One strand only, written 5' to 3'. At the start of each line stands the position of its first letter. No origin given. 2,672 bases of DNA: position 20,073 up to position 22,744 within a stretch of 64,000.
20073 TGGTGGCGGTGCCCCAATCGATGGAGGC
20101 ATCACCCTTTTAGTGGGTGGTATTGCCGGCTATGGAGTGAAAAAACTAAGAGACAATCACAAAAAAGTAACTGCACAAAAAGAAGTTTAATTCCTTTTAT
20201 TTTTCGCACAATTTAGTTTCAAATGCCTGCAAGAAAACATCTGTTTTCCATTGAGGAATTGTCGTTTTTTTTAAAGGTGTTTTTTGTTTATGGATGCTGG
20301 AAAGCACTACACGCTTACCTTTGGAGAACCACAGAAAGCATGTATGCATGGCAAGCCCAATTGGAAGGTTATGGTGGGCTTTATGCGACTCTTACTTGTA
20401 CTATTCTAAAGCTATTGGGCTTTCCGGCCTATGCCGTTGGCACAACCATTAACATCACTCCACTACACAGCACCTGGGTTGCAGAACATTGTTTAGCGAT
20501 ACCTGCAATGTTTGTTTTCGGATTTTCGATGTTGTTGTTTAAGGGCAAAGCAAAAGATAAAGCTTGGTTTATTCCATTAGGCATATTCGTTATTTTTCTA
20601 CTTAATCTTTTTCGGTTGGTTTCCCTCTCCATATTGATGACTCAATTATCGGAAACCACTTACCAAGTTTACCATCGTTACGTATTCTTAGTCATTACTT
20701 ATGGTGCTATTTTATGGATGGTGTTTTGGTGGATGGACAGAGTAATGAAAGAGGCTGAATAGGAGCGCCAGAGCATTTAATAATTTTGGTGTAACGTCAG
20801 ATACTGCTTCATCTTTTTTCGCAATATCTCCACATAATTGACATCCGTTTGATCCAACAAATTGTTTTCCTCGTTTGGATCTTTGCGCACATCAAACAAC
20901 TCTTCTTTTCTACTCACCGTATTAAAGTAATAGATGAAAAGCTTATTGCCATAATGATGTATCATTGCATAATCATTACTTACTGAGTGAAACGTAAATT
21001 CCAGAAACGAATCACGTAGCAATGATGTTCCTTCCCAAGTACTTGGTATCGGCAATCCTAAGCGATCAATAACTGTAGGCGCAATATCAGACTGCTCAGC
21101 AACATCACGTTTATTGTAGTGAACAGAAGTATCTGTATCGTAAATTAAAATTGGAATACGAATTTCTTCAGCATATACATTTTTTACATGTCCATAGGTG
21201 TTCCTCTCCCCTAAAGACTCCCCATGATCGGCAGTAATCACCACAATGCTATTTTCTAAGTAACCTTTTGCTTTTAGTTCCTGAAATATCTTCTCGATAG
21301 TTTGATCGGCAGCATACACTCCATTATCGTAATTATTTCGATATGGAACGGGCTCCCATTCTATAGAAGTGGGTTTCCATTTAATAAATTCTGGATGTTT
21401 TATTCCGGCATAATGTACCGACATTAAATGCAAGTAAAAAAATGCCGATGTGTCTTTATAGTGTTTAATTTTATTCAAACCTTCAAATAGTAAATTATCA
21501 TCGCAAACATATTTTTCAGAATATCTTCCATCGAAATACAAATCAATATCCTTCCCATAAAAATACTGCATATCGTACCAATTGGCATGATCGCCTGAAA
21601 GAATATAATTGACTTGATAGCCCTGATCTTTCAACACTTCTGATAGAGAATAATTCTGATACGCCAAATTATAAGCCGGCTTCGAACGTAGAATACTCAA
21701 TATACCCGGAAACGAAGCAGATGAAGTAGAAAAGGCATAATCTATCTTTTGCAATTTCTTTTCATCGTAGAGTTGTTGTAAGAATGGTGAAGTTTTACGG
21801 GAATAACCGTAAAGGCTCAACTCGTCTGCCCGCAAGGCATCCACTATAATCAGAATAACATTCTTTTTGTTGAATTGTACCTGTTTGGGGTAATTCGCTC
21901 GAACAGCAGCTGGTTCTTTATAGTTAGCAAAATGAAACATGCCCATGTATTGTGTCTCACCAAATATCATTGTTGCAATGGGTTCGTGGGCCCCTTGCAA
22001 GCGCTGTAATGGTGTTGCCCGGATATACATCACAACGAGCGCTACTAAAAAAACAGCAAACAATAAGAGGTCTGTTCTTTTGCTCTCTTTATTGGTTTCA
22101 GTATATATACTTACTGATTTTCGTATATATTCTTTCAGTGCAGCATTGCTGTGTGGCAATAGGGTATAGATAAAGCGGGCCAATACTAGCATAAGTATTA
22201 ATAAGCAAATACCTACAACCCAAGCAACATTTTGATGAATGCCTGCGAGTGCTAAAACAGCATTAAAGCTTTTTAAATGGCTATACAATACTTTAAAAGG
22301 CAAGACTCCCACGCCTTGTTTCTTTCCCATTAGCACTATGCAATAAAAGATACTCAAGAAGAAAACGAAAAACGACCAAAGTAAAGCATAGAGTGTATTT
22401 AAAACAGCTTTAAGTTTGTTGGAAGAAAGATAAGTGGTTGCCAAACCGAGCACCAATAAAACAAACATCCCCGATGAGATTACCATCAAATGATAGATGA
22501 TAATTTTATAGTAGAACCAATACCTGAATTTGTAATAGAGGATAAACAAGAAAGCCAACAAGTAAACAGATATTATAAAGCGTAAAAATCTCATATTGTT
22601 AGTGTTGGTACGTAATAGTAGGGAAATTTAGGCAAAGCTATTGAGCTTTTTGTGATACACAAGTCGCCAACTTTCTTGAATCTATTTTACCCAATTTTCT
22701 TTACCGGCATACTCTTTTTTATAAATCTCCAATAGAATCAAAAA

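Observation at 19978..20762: Short exosortase-family gene paired with a 70-aa ORF that is almost nothing but a signal peptide and a PEP-CTERM-like tail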

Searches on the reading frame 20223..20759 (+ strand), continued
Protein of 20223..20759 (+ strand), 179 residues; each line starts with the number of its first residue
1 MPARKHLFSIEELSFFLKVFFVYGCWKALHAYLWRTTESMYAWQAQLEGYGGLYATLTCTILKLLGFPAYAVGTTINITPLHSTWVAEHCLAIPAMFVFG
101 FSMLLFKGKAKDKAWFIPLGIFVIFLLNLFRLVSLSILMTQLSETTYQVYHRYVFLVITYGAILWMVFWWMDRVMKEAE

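Call 45: find_encoding_contigs(protein=P0009, flank=5000, max_places=1)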
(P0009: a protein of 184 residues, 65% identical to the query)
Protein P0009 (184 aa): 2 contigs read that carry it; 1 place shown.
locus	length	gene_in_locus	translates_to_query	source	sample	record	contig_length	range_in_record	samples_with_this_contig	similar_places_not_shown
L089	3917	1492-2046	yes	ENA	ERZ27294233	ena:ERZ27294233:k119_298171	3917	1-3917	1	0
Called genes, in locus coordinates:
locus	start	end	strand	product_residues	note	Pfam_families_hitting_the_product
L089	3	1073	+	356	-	?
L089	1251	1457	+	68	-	PF28310:PID_CTERM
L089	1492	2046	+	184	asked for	PF09721:Exosortase_EpsH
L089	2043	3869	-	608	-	PF00884:Sulfatase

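Call 46: find_encoding_contigs(protein=P0013, flank=5000, max_places=1)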
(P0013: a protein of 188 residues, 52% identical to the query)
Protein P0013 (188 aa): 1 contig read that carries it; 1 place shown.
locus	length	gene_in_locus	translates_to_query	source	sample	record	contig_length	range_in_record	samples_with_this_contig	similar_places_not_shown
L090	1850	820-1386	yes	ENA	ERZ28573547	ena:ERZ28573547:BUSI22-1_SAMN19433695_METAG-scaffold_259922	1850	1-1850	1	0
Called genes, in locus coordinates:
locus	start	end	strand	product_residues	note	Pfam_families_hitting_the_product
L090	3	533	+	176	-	?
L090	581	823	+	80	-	PF28310:PID_CTERM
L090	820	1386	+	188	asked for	PF09721:Exosortase_EpsH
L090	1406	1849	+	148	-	?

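Call 47: find_encoding_contigs(protein=P0012, flank=5000, max_places=1)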
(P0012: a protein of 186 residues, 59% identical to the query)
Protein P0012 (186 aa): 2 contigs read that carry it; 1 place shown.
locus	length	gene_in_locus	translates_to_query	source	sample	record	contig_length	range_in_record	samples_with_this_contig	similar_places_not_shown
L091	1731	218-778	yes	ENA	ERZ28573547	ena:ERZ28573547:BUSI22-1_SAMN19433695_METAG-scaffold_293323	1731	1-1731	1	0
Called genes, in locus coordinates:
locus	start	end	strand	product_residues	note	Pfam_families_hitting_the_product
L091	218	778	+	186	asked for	PF09721:Exosortase_EpsH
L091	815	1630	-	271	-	-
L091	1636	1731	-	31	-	?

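Call 56: search_solved_structures(query=A1, max_evalue=1)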
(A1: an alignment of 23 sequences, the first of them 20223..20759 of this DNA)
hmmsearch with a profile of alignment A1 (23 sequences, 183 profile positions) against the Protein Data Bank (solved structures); distinct sequences matched with E-value up to 1: 0.

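Call 75: find_related_loci(query=A3, collection=metagenome_contigs, flank=4000)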
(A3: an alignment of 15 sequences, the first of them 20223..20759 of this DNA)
Query A3 (179 aa) in metagenome_contigs; peptide patterns used: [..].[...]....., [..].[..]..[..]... (x = any residue, [..] = any of these).
142 stretches matched a pattern; 14 encode a relative of the query (tblastn E <= 1e-3); 14 distinct loci.
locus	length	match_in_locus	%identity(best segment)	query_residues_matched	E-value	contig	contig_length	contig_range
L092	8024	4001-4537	99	1-179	2e-119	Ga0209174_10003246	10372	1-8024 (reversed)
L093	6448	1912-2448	99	1-179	2e-119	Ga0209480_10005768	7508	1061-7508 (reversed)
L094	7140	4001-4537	90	1-179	1e-107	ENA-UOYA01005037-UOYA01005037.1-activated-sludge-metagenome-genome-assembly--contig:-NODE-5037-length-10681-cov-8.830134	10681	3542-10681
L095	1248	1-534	35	4-179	6e-31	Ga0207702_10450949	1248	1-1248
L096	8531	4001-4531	29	1-173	2e-22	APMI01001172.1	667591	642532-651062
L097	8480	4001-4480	31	15-174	3e-22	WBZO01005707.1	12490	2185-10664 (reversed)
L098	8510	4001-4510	33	6-173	4e-22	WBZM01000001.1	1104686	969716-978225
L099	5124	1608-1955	31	62-173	1e-13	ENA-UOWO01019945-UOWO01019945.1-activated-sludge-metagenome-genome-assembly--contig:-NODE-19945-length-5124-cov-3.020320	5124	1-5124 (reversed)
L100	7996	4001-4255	36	83-170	4e-13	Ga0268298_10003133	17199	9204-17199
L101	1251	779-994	36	107-179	2e-12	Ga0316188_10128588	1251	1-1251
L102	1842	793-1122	31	63-173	1e-11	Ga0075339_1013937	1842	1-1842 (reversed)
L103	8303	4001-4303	32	55-155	2e-10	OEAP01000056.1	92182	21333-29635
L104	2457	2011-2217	33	110-179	8e-9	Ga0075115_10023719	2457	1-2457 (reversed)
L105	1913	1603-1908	34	55-153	2e-8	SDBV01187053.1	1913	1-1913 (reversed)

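Call 82: predict_structure(alignment_id=A1)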
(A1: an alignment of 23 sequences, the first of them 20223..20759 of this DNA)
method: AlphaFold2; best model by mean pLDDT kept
length: 179 residues; sequences in the alignment: 23
mean_pLDDT: 85.6   pTM: 0.77
mean pLDDT of the five models: 85.6, 85.3, 85.2, 84.8, 83.3
residues with pLDDT >= 90: 71; 70-90: 95; 50-70: 4; < 50: 9
segments of 3 or more residues with pLDDT < 50: 1-8
pLDDT, mean of each block of 10 residues (from residue 1): 49 84 92 90 87 93 93 89 83 89 86 91 93 90 85 85 89 70
secondary structure, 60 per line:
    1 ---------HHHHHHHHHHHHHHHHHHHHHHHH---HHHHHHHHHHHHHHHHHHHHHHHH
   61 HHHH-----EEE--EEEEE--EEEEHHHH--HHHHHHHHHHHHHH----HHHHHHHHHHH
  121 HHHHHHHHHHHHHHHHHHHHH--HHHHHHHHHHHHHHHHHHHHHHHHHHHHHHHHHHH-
elements in order: H10-33 H37-64 E70-72 E75-79 E82-85 H86-89 H92-105 H110-141 H144-178

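Call 84: fold_search(model_id=the predicted structure, library=pdb)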
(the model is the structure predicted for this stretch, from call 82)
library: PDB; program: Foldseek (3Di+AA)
matches with E <= 10: 49; with E <= 0.001: 0
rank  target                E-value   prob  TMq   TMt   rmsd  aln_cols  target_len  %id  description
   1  2ddz_A                2.7e+00  0.51  0.17  0.17   1.1        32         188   19  Protein of Unknown Function from Pyrococcus horikoshi (released 2007-02-13)
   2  2ddz_E                3.4e+00  0.41  0.17  0.16   1.1        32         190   19  Protein of Unknown Function from Pyrococcus horikoshi (released 2007-02-13)
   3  8anq_B                3.6e+00  0.06  0.27  0.22  13.6       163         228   12  Crystal structure of the microbial rhodopsin from Sphingomonas paucimobilis (SpaR) (released 2023-05-03)
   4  8dui_A                4.1e+00  0.03  0.19  0.16  18.8       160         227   11  Estrogen Receptor Alpha Ligand Binding Domain in Complex with (1'-(4-(2-(dimethylamino)ethoxy)phenyl)-6'-hydroxy-1',4' (released 2022-11-09)
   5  5dxq_B                4.1e+00  0.03  0.19  0.15  19.1       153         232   12  Crystal Structure of the ER-alpha Ligand-binding Domain in Complex with the Cyclofenil Derivative 4,4'-[(1s,5s)-bicycl (released 2016-05-04)
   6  4brb_A                4.6e+00  0.10  0.24  0.34   6.0        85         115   13  Crystal structure of the integral membrane enzyme DgkA-ref, delta 7 (released 2014-06-18)
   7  3ze3_A                4.6e+00  0.10  0.24  0.33   6.4        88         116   15  Crystal structure of the integral membrane diacylglycerol kinase - delta7 (released 2013-05-22)
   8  4uxz_A                4.9e+00  0.08  0.26  0.36  11.3       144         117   12  Structure of delta7-DgkA-syn in 7.9 MAG to 2.18 angstrom resolution (released 2015-09-30)
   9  8b7t_MODEL_1_A        4.9e+00  0.02  0.11  0.21   9.3        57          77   16  CPSF73 CTD3 (released 2023-05-03)
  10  8q0f_H                5.2e+00  0.05  0.18  0.12   8.2        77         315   13  Inward-facing, open2 proteoliposome complex I at 3.1 A. Initially purified in DDM. (released 2024-06-05)
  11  4mgb_A                5.2e+00  0.02  0.19  0.15  18.7       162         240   12  Crystal structure of hERa-LBD (Y537S) in complex with TCBPA (released 2014-09-03)
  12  4iu7_B                5.2e+00  0.02  0.17  0.14  19.0       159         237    9  Crystal Structure of the Estrogen Receptor alpha Ligand-binding Domain in Complex with Constrained WAY-derivative, 2b (released 2013-03-27)
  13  3ze5_B                5.5e+00  0.09  0.27  0.37   6.1        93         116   13  Crystal structure of the integral membrane diacylglycerol kinase - delta4 (released 2013-05-22)
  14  5dwk_B                5.5e+00  0.08  0.24  0.34   5.9        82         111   11  Diacylglycerol Kinase solved by multi crystal multi orientation native SAD (released 2016-03-23)
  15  4ivw_B                5.5e+00  0.02  0.19  0.15  18.5       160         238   13  Crystal Structure of the Estrogen Receptor alpha Ligand-binding Domain in Complex with Constrained WAY-derivative, 6b (released 2013-03-27)
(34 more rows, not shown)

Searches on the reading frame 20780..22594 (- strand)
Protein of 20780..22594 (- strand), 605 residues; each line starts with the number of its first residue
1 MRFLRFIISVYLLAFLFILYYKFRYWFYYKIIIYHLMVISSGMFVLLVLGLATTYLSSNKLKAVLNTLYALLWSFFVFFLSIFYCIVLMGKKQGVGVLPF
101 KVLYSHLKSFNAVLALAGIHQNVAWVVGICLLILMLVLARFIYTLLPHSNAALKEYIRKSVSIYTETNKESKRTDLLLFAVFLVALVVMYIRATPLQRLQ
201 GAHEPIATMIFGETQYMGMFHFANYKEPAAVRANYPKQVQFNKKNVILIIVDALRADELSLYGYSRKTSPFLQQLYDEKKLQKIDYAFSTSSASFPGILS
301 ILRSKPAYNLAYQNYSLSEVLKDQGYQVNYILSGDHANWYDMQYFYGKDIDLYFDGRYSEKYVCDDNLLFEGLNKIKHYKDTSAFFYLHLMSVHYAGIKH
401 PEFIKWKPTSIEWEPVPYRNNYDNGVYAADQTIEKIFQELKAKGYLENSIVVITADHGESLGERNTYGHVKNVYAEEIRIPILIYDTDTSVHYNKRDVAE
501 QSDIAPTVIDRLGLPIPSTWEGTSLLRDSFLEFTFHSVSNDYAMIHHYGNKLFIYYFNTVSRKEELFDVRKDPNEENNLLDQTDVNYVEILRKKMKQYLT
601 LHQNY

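Call 40: search_protein_families(library=ncbifam, proteins=[window:20780-22594:-], max_evalue=0.001)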
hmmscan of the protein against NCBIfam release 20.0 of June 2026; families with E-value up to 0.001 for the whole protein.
window:20780-22594:- (605 aa): 23 families
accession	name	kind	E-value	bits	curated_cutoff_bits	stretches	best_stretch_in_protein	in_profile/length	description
NF010322.0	PRK13759.1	equivalog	2.4e-28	98.9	481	2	421-599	269-457/486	arylsulfatase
NF028537.1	P_eth_NH2_trans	domain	3.8e-21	75.2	500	1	175-470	149-461/527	phosphoethanolamine--lipid A transferase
NF045661.1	HdlasePehA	equivalog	7.3e-20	71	900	1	422-526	284-389/506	phosphoric/sulfuric ester hydrolase PehA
NF007160.0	PRK09598.1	equivalog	1.2e-19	70.1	561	1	171-494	148-479/523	phosphoethanolamine--lipid A transferase EptA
NF052527.1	Mn_arylsulf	exception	2.8e-15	56.2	850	1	428-600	273-453/479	manganese-dependent arylsulfatase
TIGR03417.1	chol_sulfatase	equivalog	3.4e-15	55.9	433.45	1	419-597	252-438/500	choline-sulfatase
NF008593.0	PRK11560.1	equivalog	2e-14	52.8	493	1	222-492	227-502/563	kdo(2)-lipid A phosphoethanolamine 7''-transferase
NF008619.0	PRK11598.1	equivalog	1.3e-13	50.3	660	1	237-485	229-487/546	phosphoethanolamine transferase EptA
NF038282.1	LapC_YejM_PbgA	exception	1.3e-10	40.3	825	1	227-512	237-500/584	LPS biosynthesis-modulating metalloenzyme YejM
NF007933.0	PRK10649.1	subfamily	4.7e-10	38.6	404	1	243-501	236-510/577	phosphoethanolamine transferase CptA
NF047438.1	polymyxin_MCR12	exception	2.2e-09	36.2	1200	1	419-473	420-474/548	MCR-12 family phosphoethanolamine--lipid A transferase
NF033669.1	polymyxin_MCR8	exception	4.8e-09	35.7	1250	1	240-486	231-491/565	MCR-8 family phosphoethanolamine--lipid A transferase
NF012179.0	CptA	domain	4.5e-08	32.2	900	1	242-502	223-499/556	phosphoethanolamine transferase CptA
NF033670.1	polymyxin_MCR6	exception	1.6e-07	30.5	1235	1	242-509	234-520/538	MCR-6 family phosphoethanolamine--lipid A transferase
NF033462.1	polymyxin_MCR4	exception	2.3e-07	29.9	1225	1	243-472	230-468/541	MCR-4 family phosphoethanolamine--lipid A transferase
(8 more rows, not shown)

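Call 41: search_protein_families(library=pfam, proteins=[window:20780-22594:-], max_evalue=0.001)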
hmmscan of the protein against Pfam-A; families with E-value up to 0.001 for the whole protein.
window:20780-22594:- (605 aa): 5 families
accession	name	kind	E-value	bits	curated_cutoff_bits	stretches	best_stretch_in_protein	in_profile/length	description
PF00884.28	Sulfatase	-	4.8e-42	144.7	25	1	244-513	1-300/301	Sulfatase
PF16347.10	SGSH_C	-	9.3e-09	36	29.3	1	471-598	9-147/154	N-sulphoglucosamine sulphohydrolase, C-terminal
PF01663.27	Phosphodiest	-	1.8e-05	25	23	1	381-463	158-225/342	Type I phosphodiesterase / nucleotide pyrophosphatase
PF02995.22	DUF229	-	2.6e-05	23.5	25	1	421-463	305-347/496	Protein of unknown function (DUF229)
PF01676.23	Metalloenzyme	-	0.0005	20.1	24.3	1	424-514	171-250/252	Metalloenzyme superfamily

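Call 85: search_solved_structures(query=window:20780-22594:-, max_evalue=0.001, show_alignments=2)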
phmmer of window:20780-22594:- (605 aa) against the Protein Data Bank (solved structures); distinct sequences matched with E-value up to 0.001: 52.
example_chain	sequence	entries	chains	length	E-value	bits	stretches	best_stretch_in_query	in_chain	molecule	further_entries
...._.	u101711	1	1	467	3.6e-17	65.5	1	422-599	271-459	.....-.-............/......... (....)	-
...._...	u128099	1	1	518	3.3e-14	55.7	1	412-595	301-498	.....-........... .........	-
7oz8_AAA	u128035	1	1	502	6.1e-14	54.8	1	423-591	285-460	Choline-sulfatase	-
5g2v_A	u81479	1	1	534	1.8e-13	53.3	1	410-585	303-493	N-ACETYLGLUCOSAMINE-6-SULFATASE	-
4kav_A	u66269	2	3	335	4e-12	48.9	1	243-471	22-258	YhbX/YhjW/YijP/YjdB family protein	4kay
5fgn_A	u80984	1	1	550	2e-11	46.5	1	243-471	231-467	lipooligosaccharide phosphoethanolamine transferase A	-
2w8s_A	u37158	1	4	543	2.2e-11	46.4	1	419-527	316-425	PHOSPHONATE MONOESTER HYDROLASE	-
2vqr_A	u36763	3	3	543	3.5e-11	45.8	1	419-527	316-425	PUTATIVE SULFATASE | Multifunctional alkaline phosphatase superfamily protein pRL90232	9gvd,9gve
9bes_B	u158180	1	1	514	1.4e-10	43.7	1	425-526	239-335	S1_8A Sulfatase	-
9bb9_A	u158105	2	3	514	1.5e-10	43.6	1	425-526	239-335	S1_8A sulfatase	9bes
4tn0_A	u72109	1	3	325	1.9e-10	43.3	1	240-488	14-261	UPF0141 protein yjdB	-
4upi_A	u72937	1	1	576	3.1e-10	42.6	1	429-526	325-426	SULFATASE FAMILY PROTEIN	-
9s03_A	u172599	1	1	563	3.3e-10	42.5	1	411-598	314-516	Putative sulfatase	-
4upk_A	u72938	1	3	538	5.9e-10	41.7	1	429-525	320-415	PHOSPHONATE MONOESTER HYDROLASE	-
7sno_A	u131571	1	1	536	9.8e-10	41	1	418-525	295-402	Arylsulfatase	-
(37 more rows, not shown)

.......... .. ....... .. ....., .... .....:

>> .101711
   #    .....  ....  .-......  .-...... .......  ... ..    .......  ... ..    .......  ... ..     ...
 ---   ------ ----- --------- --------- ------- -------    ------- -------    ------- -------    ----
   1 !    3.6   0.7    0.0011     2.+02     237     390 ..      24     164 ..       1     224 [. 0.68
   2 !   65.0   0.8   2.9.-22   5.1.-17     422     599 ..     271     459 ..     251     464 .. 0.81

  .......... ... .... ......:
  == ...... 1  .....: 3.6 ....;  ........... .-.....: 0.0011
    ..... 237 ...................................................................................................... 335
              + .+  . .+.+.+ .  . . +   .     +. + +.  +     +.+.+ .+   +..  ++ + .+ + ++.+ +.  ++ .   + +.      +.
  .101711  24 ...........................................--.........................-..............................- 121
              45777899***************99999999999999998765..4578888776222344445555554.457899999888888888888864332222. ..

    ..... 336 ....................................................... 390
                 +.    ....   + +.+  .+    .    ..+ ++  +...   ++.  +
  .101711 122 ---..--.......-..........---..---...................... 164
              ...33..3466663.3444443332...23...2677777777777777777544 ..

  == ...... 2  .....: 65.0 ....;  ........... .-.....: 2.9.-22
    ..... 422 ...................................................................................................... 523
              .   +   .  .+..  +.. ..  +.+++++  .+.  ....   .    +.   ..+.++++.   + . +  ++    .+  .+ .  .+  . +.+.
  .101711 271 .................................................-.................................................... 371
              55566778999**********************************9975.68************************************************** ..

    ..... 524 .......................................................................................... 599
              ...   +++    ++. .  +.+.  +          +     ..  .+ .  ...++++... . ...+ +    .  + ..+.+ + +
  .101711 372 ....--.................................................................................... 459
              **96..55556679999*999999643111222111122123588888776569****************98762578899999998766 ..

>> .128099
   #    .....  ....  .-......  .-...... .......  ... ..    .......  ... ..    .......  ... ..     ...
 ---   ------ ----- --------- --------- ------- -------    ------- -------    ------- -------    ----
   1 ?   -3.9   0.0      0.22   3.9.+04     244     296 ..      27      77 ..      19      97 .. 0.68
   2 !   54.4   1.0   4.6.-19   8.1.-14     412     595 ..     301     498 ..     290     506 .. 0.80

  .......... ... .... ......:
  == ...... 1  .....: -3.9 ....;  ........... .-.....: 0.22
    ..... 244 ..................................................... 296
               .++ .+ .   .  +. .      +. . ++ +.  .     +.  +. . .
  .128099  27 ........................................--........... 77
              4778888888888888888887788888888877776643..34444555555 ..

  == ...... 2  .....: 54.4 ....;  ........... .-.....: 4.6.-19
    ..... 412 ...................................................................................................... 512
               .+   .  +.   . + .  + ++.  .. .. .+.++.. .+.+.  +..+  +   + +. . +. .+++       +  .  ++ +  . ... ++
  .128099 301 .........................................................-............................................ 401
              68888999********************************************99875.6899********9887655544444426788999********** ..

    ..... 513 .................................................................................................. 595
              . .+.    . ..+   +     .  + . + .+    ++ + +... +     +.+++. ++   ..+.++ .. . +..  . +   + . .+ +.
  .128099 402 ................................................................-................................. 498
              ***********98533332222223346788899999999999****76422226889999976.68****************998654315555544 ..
